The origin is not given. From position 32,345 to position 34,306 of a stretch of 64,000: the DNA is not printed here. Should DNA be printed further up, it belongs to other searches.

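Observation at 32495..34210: Orphan 540-aa protein with a Flp-type prepilin leader fused to a Lys/Asp/Gly-rich low-complexity domain and poly-proline tail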

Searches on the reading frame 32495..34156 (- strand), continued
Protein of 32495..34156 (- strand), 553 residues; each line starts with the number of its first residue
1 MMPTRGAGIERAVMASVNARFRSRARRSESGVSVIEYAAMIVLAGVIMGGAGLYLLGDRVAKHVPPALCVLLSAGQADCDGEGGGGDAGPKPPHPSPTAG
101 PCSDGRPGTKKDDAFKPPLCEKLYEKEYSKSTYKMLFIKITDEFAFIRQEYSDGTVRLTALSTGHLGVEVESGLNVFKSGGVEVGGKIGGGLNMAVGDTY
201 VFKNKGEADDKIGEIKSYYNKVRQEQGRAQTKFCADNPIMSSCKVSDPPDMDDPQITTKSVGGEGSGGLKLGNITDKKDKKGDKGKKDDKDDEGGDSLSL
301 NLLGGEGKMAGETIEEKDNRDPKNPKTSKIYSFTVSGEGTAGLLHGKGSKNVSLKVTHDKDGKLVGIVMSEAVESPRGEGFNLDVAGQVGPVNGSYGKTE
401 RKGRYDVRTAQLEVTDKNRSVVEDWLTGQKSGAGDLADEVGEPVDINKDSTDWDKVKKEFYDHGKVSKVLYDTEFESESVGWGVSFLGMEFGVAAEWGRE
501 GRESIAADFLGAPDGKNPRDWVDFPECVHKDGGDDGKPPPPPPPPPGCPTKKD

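Call 46: find_encoding_contigs(protein=P0271, flank=10000, max_places=3)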
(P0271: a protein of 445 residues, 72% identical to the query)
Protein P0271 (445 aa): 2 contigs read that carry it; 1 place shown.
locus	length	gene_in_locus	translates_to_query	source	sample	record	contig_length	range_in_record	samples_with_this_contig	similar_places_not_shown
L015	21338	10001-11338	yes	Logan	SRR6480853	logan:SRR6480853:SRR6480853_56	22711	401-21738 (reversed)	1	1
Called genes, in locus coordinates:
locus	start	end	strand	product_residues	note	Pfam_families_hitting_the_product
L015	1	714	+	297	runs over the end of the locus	PF01014:Uricase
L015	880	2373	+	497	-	PF00860:Xan_ur_permease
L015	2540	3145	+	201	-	-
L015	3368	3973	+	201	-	-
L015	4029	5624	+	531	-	-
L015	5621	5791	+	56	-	-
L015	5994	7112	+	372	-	-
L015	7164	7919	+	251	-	PF16976:RcpC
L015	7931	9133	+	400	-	PF00072:Response_reg (weak), PF01656:CbiA, PF09140:MipZ (weak), PF10609:ParA, PF13614:AAA_31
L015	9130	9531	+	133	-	-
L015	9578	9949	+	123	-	-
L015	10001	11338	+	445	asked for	PF00437:T2SSE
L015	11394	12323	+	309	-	PF00482:T2SSF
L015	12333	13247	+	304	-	PF19359:DUF5936, PF00482:T2SSF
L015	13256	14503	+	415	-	PF07730:HisKA_3, PF13581:HATPase_c_2 (weak), PF02518:HATPase_c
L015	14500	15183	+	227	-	PF00072:Response_reg, PF00196:GerE, PF08281:Sigma70_r4_2 (weak)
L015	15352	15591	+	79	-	-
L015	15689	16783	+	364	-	PF13400:Tad, PF26571:VldE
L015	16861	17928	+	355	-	PF00691:OmpA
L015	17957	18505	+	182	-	-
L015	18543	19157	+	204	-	-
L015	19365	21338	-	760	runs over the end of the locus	-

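Call 50: find_homologous_proteins(query=L004:12422-13075:+, max_evalue=0.00001)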
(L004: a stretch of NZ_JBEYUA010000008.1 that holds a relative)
Query L004:12422-13075:+ (217 aa): 2078 proteins with E <= 0.00001 among 8000 candidates; the best 120 are listed.
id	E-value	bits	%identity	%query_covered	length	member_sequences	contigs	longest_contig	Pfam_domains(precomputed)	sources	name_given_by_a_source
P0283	1.2e-133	462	100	100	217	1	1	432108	PF01478.24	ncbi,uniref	ncbi:A24 family peptidase [Spirillospora sp. NPDC047279]|uniref:prepilin peptidase n=1 Tax=Spirillos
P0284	6.6e-68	247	60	92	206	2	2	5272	PF01478.24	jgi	jgi:leader peptidase (prepilin peptidase)/N-methyltransferase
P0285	1.4e-67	246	62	92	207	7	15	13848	PF01478.24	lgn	-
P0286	3.6e-67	245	58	96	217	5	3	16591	PF01478.24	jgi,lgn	-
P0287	6.0e-67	244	64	89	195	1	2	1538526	PF01478.24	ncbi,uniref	ncbi:prepilin peptidase [Actinomadura fulvescens]|uniref:Prepilin type IV endopeptidase peptidase do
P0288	1.1e-66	243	59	100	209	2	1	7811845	PF01478.24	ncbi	ncbi:prepilin peptidase [Spirillospora sp. CA-253888]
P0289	2.1e-66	242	60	96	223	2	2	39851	PF01478.24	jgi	jgi:leader peptidase (prepilin peptidase)/N-methyltransferase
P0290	2.6e-66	242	60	91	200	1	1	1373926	PF01478.24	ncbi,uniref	ncbi:prepilin peptidase [Actinomadura sp. 21ATH]|uniref:prepilin peptidase n=1 Tax=Actinomadura sp. 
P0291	3.3e-66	241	58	93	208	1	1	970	PF01478.24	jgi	jgi:leader peptidase (prepilin peptidase) / N-methyltransferase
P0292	3.7e-66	241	61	91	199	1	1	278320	PF01478.24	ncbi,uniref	ncbi:A24 family peptidase [Spirillospora sp. NPDC029432]|uniref:A24 family peptidase n=1 Tax=Spirill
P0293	4.6e-66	241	54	97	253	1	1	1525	PF01478.24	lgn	-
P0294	7.6e-65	237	60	92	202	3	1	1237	PF01478.24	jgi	jgi:leader peptidase (prepilin peptidase) / N-methyltransferase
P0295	1.3e-64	236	59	91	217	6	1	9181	PF01478.24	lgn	-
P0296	3.2e-64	235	62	90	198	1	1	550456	PF01478.24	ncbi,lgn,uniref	ncbi:A24 family peptidase [Spirillospora sp. NPDC047279]|uniref:A24 family peptidase n=1 Tax=Spirill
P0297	1.5e-63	233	59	91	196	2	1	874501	PF01478.24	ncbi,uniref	ncbi:prepilin peptidase [Actinomadura sp. 6N118]|uniref:prepilin peptidase n=1 Tax=Actinomadura sp. 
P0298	1.6e-63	233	61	88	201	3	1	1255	PF01478.24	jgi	jgi:leader peptidase (prepilin peptidase) / N-methyltransferase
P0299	4.7e-63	231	60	93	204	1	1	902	PF01478.24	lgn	-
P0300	2.2e-62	229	59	87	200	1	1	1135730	PF01478.24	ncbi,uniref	ncbi:hypothetical protein GCM10010191_35610 [Actinomadura vinacea]|uniref:Prepilin type IV endopepti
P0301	1.6e-61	226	59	88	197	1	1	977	PF01478.24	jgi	jgi:leader peptidase (prepilin peptidase) / N-methyltransferase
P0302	2.1e-61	226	61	90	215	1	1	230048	PF01478.24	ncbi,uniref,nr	ncbi:prepilin peptidase [Actinomadura parmotrematis]|uniref:A24 family peptidase n=1 Tax=Actinomadur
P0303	3.0e-61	225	60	87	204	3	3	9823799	PF01478.24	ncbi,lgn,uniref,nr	ncbi:hypothetical protein GCM10009678_50440 [Actinomadura kijaniata]|uniref:Leader peptidase (Prepil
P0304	5.1e-61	224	56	98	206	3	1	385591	PF01478.24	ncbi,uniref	ncbi:prepilin peptidase [Actinomadura viridis]|uniref:prepilin peptidase n=1 Tax=Actinomadura viridi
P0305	5.1e-60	221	58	85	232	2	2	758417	PF01478.24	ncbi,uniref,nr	ncbi:prepilin peptidase [Actinomadura alba]|uniref:Prepilin peptidase n=1 Tax=Actinomadura alba TaxI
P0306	6.5e-60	221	60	87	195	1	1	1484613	PF01478.24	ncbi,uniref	ncbi:prepilin peptidase [Spirillospora sp. NPDC048911]|uniref:prepilin peptidase n=1 Tax=Spirillospo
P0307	9.0e-60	220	56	92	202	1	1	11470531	PF01478.24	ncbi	ncbi:prepilin peptidase [Spirillospora sp. CA-255316]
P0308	1.4e-59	220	60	85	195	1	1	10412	PF01478.24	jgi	jgi:leader peptidase (prepilin peptidase)/N-methyltransferase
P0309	1.6e-59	220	61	85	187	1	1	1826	PF01478.24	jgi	jgi:leader peptidase (prepilin peptidase)/N-methyltransferase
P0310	7.7e-59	217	63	79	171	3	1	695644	PF01478.24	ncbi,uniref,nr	ncbi:hypothetical protein Acsp04_01720 [Actinomadura sp. NBRC 104425]|uniref:prepilin peptidase n=1 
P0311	8.4e-59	217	58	85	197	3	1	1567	PF01478.24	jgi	jgi:leader peptidase (prepilin peptidase)/N-methyltransferase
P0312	8.8e-59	217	59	85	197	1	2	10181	PF01478.24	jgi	jgi:leader peptidase (prepilin peptidase) / N-methyltransferase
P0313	2.6e-58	216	58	85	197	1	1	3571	PF01478.24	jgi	jgi:leader peptidase (prepilin peptidase)/N-methyltransferase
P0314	3.4e-58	215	59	85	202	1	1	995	PF01478.24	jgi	jgi:leader peptidase (prepilin peptidase)/N-methyltransferase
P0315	5.1e-58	215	57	92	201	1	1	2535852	PF01478.24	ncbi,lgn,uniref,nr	ncbi:prepilin peptidase [Actinomadura macrotermitis]|uniref:Prepilin type IV endopeptidase peptidase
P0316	1.0e-56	210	60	84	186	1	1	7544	PF01478.24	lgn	-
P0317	1.0e-56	210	63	81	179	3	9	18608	PF01478.24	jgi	jgi:leader peptidase (prepilin peptidase)/N-methyltransferase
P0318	1.9e-56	210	58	85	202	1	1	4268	PF01478.24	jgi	jgi:leader peptidase (prepilin peptidase)/N-methyltransferase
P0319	2.0e-56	209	57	85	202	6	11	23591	PF01478.24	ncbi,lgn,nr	ncbi:MAG: leader peptidase (prepilin peptidase) / N-methyltransferase [Streptosporangiaceae bacteriu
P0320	3.2e-56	209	56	99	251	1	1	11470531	PF01478.24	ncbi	ncbi:prepilin peptidase [Spirillospora sp. CA-255316]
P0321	4.1e-56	208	58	85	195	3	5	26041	PF01478.24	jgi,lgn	jgi:leader peptidase (prepilin peptidase)/N-methyltransferase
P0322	4.3e-56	208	57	84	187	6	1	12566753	PF01478.24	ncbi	ncbi:prepilin peptidase [Actinoallomurus acanthiterrae]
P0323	9.4e-56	207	57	80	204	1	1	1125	PF01478.24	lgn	-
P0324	1.8e-55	206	57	85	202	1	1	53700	PF01478.24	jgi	jgi:leader peptidase (prepilin peptidase) / N-methyltransferase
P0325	2.0e-55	206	56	84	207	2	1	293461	PF01478.24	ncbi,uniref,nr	ncbi:prepilin peptidase [Actinomadura craniellae]|uniref:prepilin peptidase n=1 Tax=Actinomadura cra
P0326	3.4e-55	205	57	84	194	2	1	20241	PF01478.24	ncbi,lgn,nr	ncbi:prepilin peptidase [Actinomadura sp. HBU206391]|nr:prepilin peptidase [Actinomadura sp. HBU2063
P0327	3.5e-55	205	58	85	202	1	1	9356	PF01478.24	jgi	jgi:leader peptidase (prepilin peptidase)/N-methyltransferase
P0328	6.7e-55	204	55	92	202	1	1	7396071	PF01478.24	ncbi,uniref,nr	ncbi:prepilin peptidase [Thermomonospora umbrina]|uniref:Leader peptidase (Prepilin peptidase)/N-met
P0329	1.1e-54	204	57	85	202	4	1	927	PF01478.24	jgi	jgi:leader peptidase (prepilin peptidase)/N-methyltransferase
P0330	1.2e-54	204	59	82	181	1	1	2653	PF01478.24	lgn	-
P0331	1.5e-54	203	58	84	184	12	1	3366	PF01478.24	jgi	jgi:leader peptidase (prepilin peptidase)/N-methyltransferase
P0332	1.8e-54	203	58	83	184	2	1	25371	PF01478.24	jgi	jgi:leader peptidase (prepilin peptidase)/N-methyltransferase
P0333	2.8e-54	202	56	84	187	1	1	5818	PF01478.24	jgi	jgi:leader peptidase (prepilin peptidase)/N-methyltransferase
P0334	3.4e-54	202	58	85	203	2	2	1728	PF01478.24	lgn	-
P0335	4.6e-54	202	56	84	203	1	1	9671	PF01478.24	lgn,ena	-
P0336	8.4e-54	201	61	73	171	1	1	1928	PF01478.24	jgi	jgi:leader peptidase (prepilin peptidase)/N-methyltransferase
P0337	9.6e-54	201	57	84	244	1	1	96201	PF01478.24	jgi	jgi:leader peptidase (prepilin peptidase)/N-methyltransferase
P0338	1.6e-53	200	54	80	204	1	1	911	PF01478.24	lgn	-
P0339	3.3e-53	199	57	84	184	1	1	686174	PF01478.24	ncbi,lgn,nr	ncbi:MAG TPA: A24 family peptidase [Streptosporangiaceae bacterium]|nr:A24 family peptidase [Strepto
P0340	3.4e-53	199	60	79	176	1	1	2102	PF01478.24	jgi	jgi:leader peptidase (prepilin peptidase)/N-methyltransferase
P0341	4.0e-53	199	56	83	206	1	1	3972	PF01478.24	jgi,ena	jgi:leader peptidase (prepilin peptidase)/N-methyltransferase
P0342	5.8e-53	198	57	84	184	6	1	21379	PF01478.24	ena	-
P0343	1.1e-52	197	55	85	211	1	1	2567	PF01478.24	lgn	-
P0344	1.7e-52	197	59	83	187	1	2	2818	PF01478.24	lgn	-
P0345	1.8e-52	197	61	74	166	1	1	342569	PF01478.24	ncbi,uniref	ncbi:prepilin peptidase [Actinomadura sp. 9N407]|uniref:prepilin peptidase n=1 Tax=Actinomadura sp. 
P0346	1.9e-52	196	57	79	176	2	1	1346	PF01478.24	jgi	jgi:leader peptidase (prepilin peptidase)/N-methyltransferase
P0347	3.0e-52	196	56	84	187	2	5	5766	PF01478.24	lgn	-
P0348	3.2e-52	196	55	84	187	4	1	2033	PF01478.24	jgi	jgi:leader peptidase (prepilin peptidase)/N-methyltransferase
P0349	4.3e-52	195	57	84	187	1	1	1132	PF01478.24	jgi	jgi:leader peptidase (prepilin peptidase) / N-methyltransferase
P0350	1.6e-51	193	54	81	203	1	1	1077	PF01478.24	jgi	jgi:leader peptidase (prepilin peptidase)/N-methyltransferase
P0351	2.7e-51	193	54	85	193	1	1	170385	PF01478.24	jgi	jgi:leader peptidase (prepilin peptidase) / N-methyltransferase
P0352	3.2e-51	192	56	84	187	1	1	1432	PF01478.24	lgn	-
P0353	3.8e-51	192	58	79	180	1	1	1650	PF01478.24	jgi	jgi:leader peptidase (prepilin peptidase) / N-methyltransferase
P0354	4.5e-51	192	51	90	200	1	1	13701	PF01478.24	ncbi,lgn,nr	ncbi:MAG TPA: A24 family peptidase [Thermomonospora sp.]|nr:A24 family peptidase [Thermomonospora sp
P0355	1.4e-50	190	55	85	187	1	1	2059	PF01478.24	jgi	jgi:leader peptidase (prepilin peptidase)/N-methyltransferase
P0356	1.5e-50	190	52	85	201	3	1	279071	PF01478.24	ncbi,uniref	ncbi:prepilin peptidase [Actinomadura sp. 3N407]|uniref:prepilin peptidase n=1 Tax=Actinomadura sp. 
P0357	1.6e-50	190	52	85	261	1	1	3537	PF01478.24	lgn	-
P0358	1.8e-50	190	54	84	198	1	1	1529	PF01478.24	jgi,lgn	jgi:leader peptidase (prepilin peptidase)/N-methyltransferase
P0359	2.1e-50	190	54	84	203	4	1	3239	PF01478.24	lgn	-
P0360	2.5e-50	189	52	86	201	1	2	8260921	PF01478.24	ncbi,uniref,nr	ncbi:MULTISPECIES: prepilin peptidase [Thermomonosporaceae]|uniref:prepilin peptidase n=1 Tax=Thermo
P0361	3.5e-50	189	56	84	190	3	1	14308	PF01478.24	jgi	jgi:leader peptidase (prepilin peptidase)/N-methyltransferase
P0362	4.0e-50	189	54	87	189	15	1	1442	PF01478.24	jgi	jgi:leader peptidase (prepilin peptidase) / N-methyltransferase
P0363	4.1e-50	189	56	84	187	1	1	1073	PF01478.24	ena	-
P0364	4.9e-50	189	54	84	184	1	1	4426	PF01478.24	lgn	-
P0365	5.6e-50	188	58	84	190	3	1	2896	PF01478.24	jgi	jgi:leader peptidase (prepilin peptidase)/N-methyltransferase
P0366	1.6e-49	187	55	84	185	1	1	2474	PF01478.24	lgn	-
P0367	1.8e-49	187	54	84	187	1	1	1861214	PF01478.24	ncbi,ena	-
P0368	5.5e-49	185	64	64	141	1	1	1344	PF01478.24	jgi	jgi:leader peptidase (prepilin peptidase)/N-methyltransferase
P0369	7.6e-49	185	51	94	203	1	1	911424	PF01478.24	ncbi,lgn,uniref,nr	ncbi:leader peptidase (prepilin peptidase) / N-methyltransferase [Thermomonospora echinospora]|unire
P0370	7.6e-49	185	55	83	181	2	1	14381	PF01478.24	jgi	jgi:prepilin signal peptidase PulO-like enzyme (type II secretory pathway)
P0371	1.5e-48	184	60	74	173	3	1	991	PF01478.24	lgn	-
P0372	5.1e-48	182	56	87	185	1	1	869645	PF01478.24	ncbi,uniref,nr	ncbi:prepilin peptidase [Actinomadura rupiterrae]|uniref:prepilin peptidase n=1 Tax=Actinomadura rup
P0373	6.5e-48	182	55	84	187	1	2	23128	PF01478.24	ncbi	-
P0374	6.9e-48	181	50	92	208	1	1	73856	PF01478.24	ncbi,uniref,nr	ncbi:prepilin peptidase [Actinomadura rugatobispora]|uniref:Prepilin peptidase n=1 Tax=Actinomadura 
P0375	1.9e-47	180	56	84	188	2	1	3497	PF01478.24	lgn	-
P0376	2.8e-47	179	49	87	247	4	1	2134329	PF01478.24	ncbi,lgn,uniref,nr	ncbi:Type IV leader peptidase family protein [Actinomadura rubteroloni]|uniref:Type IV leader peptid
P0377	5.7e-47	178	61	73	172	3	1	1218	PF01478.24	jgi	jgi:leader peptidase (prepilin peptidase)/N-methyltransferase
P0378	7.7e-47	178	55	87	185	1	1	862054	PF01478.24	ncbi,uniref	ncbi:prepilin peptidase [Actinomadura gamaensis]|uniref:Prepilin peptidase n=1 Tax=Actinomadura gama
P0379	8.6e-47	178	52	78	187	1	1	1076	PF01478.24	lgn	-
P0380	1.4e-46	177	55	81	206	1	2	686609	PF01478.24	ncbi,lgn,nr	ncbi:hypothetical protein GCM10010402_04430 [Actinomadura luteofluorescens]|nr:Type IV leader peptid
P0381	1.8e-46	177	55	81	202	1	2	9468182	PF01478.24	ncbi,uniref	ncbi:A24 family peptidase [Actinomadura luteofluorescens]|uniref:A24 family peptidase n=1 Tax=Actino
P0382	1.9e-46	177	54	84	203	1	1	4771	PF01478.24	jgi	jgi:leader peptidase (prepilin peptidase) / N-methyltransferase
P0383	2.7e-46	176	55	81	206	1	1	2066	PF01478.24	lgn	-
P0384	3.5e-46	176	56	80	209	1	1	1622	PF01478.24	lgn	-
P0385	4.5e-46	176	53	87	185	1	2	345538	PF01478.24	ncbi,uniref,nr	ncbi:prepilin peptidase [Actinomadura harenae]|uniref:Prepilin peptidase n=1 Tax=Actinomadura harena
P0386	1.0e-45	174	65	65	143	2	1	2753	PF01478.24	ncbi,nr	ncbi:prepilin peptidase [Actinomadura sp. 7K507]|nr:prepilin peptidase [Actinomadura sp. 7K507]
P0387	1.3e-45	174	53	83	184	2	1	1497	PF01478.24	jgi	jgi:leader peptidase (prepilin peptidase) / N-methyltransferase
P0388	1.6e-45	174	51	87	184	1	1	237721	PF01478.24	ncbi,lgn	ncbi:A24 family peptidase [Spirillospora sp. NPDC052269]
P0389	2.7e-45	173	54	79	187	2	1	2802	PF01478.24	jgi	jgi:leader peptidase (prepilin peptidase)/N-methyltransferase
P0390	3.0e-45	173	49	80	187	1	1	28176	PF01478.24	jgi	jgi:leader peptidase (prepilin peptidase)/N-methyltransferase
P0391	4.0e-45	172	53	80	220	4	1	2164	PF01478.24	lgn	-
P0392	5.4e-45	172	51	84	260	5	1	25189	PF01478.24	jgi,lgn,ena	-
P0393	9.5e-45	171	49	85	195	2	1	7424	PF01478.24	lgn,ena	-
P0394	2.6e-44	170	53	82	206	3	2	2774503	PF01478.24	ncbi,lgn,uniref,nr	ncbi:prepilin peptidase [Actinomadura madurae]|uniref:Leader peptidase (Prepilin peptidase) / N-meth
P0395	5.4e-44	169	52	83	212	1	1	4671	PF01478.24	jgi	jgi:leader peptidase (prepilin peptidase) / N-methyltransferase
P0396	9.0e-44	168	49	83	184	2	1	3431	PF01478.24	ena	-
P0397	1.2e-43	168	52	80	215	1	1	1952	PF01478.24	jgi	jgi:prepilin signal peptidase PulO-like enzyme (type II secretory pathway)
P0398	1.4e-43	167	53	82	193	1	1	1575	PF01478.24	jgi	jgi:leader peptidase (prepilin peptidase) / N-methyltransferase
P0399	2.2e-43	167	52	87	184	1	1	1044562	PF01478.24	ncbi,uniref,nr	ncbi:prepilin peptidase [Actinomadura oligospora]|uniref:prepilin peptidase n=1 Tax=Actinomadura oli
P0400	3.1e-43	166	53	83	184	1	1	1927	PF01478.24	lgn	-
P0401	4.5e-43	166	53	78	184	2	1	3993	PF01478.24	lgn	-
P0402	4.7e-43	166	49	89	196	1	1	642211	PF01478.24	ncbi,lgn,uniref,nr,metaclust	ncbi:prepilin peptidase [Actinomadura atramentaria]|uniref:prepilin peptidase n=1 Tax=Actinomadura a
